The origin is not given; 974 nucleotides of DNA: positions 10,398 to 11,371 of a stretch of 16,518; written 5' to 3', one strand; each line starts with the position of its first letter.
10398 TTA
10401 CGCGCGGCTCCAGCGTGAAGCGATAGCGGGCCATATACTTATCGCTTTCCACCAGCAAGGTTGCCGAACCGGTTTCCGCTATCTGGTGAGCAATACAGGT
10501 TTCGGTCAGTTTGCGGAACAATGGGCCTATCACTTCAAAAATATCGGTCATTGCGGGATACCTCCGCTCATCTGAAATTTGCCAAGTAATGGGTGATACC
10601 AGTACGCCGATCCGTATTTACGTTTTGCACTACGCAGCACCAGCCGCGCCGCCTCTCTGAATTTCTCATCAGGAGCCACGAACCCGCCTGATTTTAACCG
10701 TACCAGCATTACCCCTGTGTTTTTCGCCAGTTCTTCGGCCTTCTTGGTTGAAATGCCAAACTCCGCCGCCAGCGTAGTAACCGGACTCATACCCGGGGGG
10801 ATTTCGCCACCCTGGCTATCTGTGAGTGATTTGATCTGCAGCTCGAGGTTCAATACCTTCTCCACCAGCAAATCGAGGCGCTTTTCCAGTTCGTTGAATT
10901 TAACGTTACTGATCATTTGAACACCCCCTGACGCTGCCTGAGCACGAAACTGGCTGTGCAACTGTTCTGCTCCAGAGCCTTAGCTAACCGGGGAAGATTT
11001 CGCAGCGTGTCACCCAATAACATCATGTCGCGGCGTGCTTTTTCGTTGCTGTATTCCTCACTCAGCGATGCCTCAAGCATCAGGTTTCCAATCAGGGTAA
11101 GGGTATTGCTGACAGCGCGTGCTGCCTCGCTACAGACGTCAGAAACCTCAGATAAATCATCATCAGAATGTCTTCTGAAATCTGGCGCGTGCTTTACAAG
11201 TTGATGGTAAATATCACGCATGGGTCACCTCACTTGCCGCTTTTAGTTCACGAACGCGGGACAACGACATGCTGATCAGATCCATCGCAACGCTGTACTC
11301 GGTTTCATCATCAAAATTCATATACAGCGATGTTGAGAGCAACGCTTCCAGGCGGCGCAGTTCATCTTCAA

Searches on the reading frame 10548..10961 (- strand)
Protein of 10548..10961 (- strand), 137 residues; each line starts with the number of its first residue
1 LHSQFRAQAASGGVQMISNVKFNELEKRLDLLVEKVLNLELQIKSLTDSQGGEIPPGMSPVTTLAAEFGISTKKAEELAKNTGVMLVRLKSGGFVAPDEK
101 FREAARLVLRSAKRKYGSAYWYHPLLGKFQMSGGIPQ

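Call 7: search_protein_families(library=pfam, proteins=[window:10548-10961:-], max_evalue=0.01)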
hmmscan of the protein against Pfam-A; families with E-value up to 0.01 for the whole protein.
window:10548-10961:- (137 aa): 0 families

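Call 8: search_protein_families(library=phrogs, proteins=[window:10548-10961:-], max_evalue=0.001)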
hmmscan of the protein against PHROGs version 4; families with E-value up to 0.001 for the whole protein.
window:10548-10961:- (137 aa): 1 family
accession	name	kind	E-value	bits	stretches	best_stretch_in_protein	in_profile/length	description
phrog_6610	-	unknown function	1.3e-64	216.8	1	16-137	1-122/122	-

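Call 81: search_protein_families(library=padloc, proteins=[window:10548-10961:-], max_evalue=0.01)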
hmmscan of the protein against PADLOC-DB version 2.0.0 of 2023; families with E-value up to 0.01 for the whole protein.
window:10548-10961:- (137 aa): 0 families

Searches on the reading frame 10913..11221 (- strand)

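Call 7: search_protein_families(library=pfam, proteins=[window:10913-11221:-], max_evalue=0.01)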
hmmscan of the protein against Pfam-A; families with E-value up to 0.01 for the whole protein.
window:10913-11221:- (102 aa): 0 families

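Call 8: search_protein_families(library=phrogs, proteins=[window:10913-11221:-], max_evalue=0.001)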
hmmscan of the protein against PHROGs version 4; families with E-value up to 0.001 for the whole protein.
window:10913-11221:- (102 aa): 2 families
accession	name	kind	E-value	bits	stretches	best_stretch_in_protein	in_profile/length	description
phrog_6805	-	unknown function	1.6e-31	109.6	1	1-98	1-98/104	-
phrog_15327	-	unknown function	0.00047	21.4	1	23-83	22-82/106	-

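Call 81: search_protein_families(library=padloc, proteins=[window:10913-11221:-], max_evalue=0.01)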
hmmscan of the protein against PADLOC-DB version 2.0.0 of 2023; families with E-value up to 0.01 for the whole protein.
window:10913-11221:- (102 aa): 0 families
